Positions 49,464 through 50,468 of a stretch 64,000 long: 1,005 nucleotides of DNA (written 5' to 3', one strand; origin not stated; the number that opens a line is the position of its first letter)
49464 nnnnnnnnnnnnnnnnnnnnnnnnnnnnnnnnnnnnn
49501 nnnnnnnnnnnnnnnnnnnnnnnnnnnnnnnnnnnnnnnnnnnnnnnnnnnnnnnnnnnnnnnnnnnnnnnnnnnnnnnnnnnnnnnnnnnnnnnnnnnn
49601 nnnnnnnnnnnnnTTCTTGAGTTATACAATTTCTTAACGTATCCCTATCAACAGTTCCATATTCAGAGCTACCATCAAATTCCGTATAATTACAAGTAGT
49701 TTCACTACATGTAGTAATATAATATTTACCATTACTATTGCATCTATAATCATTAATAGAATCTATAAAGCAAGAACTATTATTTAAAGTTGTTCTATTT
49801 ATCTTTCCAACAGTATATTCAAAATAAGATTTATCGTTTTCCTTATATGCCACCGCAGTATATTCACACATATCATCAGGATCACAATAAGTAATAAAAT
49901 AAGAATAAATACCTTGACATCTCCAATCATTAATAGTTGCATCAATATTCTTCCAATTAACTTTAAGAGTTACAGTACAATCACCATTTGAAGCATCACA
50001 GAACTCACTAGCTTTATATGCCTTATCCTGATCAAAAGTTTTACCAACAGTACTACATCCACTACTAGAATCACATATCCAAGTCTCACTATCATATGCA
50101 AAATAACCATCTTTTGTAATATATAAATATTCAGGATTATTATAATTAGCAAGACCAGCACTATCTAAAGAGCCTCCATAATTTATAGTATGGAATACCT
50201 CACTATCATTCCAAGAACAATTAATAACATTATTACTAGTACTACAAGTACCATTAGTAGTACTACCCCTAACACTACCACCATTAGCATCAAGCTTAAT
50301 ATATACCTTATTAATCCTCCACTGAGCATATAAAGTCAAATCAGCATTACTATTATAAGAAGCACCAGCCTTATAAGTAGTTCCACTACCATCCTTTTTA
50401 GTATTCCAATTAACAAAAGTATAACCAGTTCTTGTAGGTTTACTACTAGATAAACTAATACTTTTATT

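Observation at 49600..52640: Novel ~235-aa cysteine-rich module present in three copies across the two pilin-like proteins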

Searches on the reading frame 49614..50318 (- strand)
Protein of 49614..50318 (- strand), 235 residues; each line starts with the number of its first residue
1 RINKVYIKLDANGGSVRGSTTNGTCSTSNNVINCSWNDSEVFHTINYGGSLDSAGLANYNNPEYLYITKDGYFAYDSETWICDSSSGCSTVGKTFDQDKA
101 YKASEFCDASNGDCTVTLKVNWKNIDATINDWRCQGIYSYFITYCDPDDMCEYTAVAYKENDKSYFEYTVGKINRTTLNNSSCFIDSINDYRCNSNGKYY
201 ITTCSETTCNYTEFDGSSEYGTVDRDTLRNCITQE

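Call 7: find_homologous_proteins(query=window:49614-50318:-, max_evalue=0.01)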
Query seq(235 aa) (235 aa): 6 proteins with E <= 0.01 among 63 candidates.
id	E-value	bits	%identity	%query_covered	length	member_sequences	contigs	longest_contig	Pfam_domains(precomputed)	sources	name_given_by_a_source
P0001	4.9e-96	339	79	81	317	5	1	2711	-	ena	-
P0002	3.9e-36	143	84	37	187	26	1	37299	-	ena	-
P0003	2.0e-35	140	79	36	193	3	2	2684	-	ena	-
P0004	6.1e-34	136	78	36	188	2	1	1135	-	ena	-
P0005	8.8e-23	99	64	35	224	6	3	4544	-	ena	-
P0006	6.5e-19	86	47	52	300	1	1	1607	-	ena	-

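Call 11: find_homologous_proteins(query=A1, max_evalue=0.1)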
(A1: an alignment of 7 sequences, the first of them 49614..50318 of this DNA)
Query A1 (7 sequences) (235 aa, profile of the alignment): 667 proteins with E <= 0.1 among 3525 candidates; the best 120 are listed.
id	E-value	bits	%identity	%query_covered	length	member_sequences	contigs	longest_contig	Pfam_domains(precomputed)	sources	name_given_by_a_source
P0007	4.2e-192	658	94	100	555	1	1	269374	PF09479.17,PF07963.18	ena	-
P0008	7.3e-192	657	98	100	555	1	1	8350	PF09479.17,PF07963.18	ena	-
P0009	8.7e-192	657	99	100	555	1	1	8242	PF09479.17,PF07963.18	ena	-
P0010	9.0e-192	657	100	100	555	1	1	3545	PF09479.17,PF07963.18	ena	-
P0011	9.6e-192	656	100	100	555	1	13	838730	PF09479.17,PF07963.18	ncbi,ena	-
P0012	1.1e-191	656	100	100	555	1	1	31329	PF09479.17,PF07963.18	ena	-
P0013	1.2e-191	656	100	100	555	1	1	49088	PF09479.17,PF07963.18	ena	-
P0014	1.2e-191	656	100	100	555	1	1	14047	PF09479.17,PF07963.18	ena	-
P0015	1.3e-191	656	100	100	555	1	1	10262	PF09479.17,PF07963.18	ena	-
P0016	1.7e-191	656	100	100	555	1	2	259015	PF09479.17,PF07963.18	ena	-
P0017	2.1e-191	655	100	100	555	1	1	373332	PF09479.17,PF07963.18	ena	-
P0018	2.5e-191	655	99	100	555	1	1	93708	PF09479.17,PF07963.18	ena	-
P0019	2.6e-191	655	100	100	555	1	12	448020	PF09479.17,PF07963.18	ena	-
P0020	2.9e-191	655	100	100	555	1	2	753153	PF09479.17,PF07963.18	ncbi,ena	-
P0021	3.0e-191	655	100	100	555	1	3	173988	PF09479.17,PF07963.18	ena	-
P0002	1.8e-92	329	84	37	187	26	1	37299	-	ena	-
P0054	1.6e-35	141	-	-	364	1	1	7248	-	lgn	-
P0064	3.8e-33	134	-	-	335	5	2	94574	-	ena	-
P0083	1.4e-31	128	29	22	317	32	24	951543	-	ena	-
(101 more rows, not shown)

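Call 16: search_protein_representatives(alignment_id=A1)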
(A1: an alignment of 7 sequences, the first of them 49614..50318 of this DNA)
Query: 7 sequences, 464 profile positions. Proteins with E-value up to 0.001 (for the whole library): 951; up to 1e-10: 601; up to 1e-30: 124. The best 150 are listed.
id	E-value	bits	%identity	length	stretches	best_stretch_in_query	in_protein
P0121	1.8e-250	848.4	-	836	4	130-457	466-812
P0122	4.2e-200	682.3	-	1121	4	138-424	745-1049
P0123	2.9e-192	656.4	-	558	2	129-462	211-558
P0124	3.8e-190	649.5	-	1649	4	127-462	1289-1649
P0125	6.0e-177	606.0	-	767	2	36-462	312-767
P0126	9.3e-154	529.5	-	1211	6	140-302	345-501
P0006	3.0e-145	501.4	-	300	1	1-297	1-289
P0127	4.0e-125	435.1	-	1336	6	137-264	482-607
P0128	9.9e-125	433.8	-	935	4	143-264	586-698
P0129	2.8e-112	392.7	-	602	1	138-462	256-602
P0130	1.3e-108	380.6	-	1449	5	140-263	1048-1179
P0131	7.0e-104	365.1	-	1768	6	133-269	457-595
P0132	1.3e-98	347.6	-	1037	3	131-265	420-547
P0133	1.5e-89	317.8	-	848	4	141-265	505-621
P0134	2.0e-89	317.4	-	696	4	130-263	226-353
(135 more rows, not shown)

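Call 34: find_encoding_contigs(protein=P0011, flank=10000, max_places=4)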
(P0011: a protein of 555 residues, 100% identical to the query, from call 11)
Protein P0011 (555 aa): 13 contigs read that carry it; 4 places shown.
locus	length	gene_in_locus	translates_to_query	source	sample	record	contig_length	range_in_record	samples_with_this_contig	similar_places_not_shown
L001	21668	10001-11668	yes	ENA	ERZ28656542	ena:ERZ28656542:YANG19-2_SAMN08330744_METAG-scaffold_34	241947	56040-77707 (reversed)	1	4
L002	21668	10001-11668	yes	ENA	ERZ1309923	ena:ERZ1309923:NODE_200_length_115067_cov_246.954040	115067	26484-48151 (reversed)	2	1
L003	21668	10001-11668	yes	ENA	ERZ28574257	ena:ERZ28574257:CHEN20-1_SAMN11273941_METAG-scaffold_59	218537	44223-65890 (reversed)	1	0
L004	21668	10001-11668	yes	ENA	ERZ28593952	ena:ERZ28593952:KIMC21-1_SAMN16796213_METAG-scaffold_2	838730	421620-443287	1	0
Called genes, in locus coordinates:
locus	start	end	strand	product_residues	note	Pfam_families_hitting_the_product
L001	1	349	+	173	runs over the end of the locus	PF00293:NUDIX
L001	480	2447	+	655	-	PF00456:Transketolase_N, PF02779:Transket_pyr, PF22613:Transketolase_C_1, PF02780:Transketolase_C (weak)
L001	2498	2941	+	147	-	PF10747:SirA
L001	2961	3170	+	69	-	-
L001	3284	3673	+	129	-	-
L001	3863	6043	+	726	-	PF17764:PriA_3primeBD, PF00270:DEAD, PF04851:ResIII, PF18319:Zn_ribbon_PriA, PF00271:Helicase_C, PF18074:PriA_C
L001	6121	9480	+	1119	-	PF07963:N_methyl (weak), PF09479:Flg_new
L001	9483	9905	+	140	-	-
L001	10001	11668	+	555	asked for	PF07963:N_methyl (weak), PF09479:Flg_new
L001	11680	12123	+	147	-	-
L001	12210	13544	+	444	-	PF12733:Cadherin-like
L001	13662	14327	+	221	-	-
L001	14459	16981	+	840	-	PF08239:SH3_3 (weak), PF12733:Cadherin-like (faint), PF00404:Dockerin_1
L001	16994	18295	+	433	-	PF12733:Cadherin-like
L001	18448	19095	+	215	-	PF10531:SLBB, PF22461:SLBB_2 (weak), PF00633:HHH, PF12836:HHH_3, PF14520:HHH_5 (faint)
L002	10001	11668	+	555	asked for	PF07963:N_methyl (weak), PF09479:Flg_new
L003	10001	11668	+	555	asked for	PF07963:N_methyl (weak), PF09479:Flg_new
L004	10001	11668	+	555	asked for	PF07963:N_methyl (weak), PF09479:Flg_new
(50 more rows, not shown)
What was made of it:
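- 49308..50984 (-): Protein A, 558 aa (gene callers start at Met4, giving 555 aa). Order: prepilin leader plus pilin module, Flg_new, core, 2 Cys units, unmatched Cys-rich tail. 40 near-identical orthologues in gut metagenomes (calls 11, 34).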

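Call 64: find_encoding_contigs(protein=P0002, flank=8000, max_places=2)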
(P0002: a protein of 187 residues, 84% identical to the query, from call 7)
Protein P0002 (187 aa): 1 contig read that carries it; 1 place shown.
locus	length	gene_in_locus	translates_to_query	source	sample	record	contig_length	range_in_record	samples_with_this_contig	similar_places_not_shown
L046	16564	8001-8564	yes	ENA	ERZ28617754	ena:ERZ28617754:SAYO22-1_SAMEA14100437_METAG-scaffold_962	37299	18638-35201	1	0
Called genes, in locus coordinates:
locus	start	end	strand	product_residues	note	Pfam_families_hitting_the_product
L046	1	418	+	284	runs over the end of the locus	PF04556:DpnII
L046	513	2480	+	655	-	PF00456:Transketolase_N, PF02779:Transket_pyr, PF22613:Transketolase_C_1, PF02780:Transketolase_C (weak)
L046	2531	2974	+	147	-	PF10747:SirA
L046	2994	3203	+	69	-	-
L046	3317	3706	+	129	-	-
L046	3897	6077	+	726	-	PF17764:PriA_3primeBD, PF00270:DEAD, PF04851:ResIII, PF18319:Zn_ribbon_PriA, PF00271:Helicase_C, PF18074:PriA_C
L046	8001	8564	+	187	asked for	-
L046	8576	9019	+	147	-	-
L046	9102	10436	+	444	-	PF12733:Cadherin-like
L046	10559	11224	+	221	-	-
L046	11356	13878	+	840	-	PF08239:SH3_3 (faint), PF12733:Cadherin-like (faint), PF00404:Dockerin_1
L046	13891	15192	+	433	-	PF12733:Cadherin-like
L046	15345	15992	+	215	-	PF10531:SLBB, PF22461:SLBB_2 (weak), PF00633:HHH, PF12836:HHH_3, PF14520:HHH_5 (faint)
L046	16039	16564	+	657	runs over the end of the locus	PF13567:DUF4131 (weak), PF03772:Competence, PF00753:Lactamase_B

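Call 81: search_dna_similar(query=window:49614-50318:-, collection=phages, mode=protein, max_evalue=0.001, max_rows=10)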
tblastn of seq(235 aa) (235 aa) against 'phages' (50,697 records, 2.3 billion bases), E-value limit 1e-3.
No match.

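Call 82: search_dna_similar(query=window:49614-50318:-, collection=plasmids, mode=protein, max_evalue=0.001, max_rows=10)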
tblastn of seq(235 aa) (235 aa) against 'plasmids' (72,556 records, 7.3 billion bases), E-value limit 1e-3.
No match.
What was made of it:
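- Tried and rejected: Mobile-element link. tblastn of the 235-aa unit against the phage and plasmid collections found no match (calls 81, 82).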
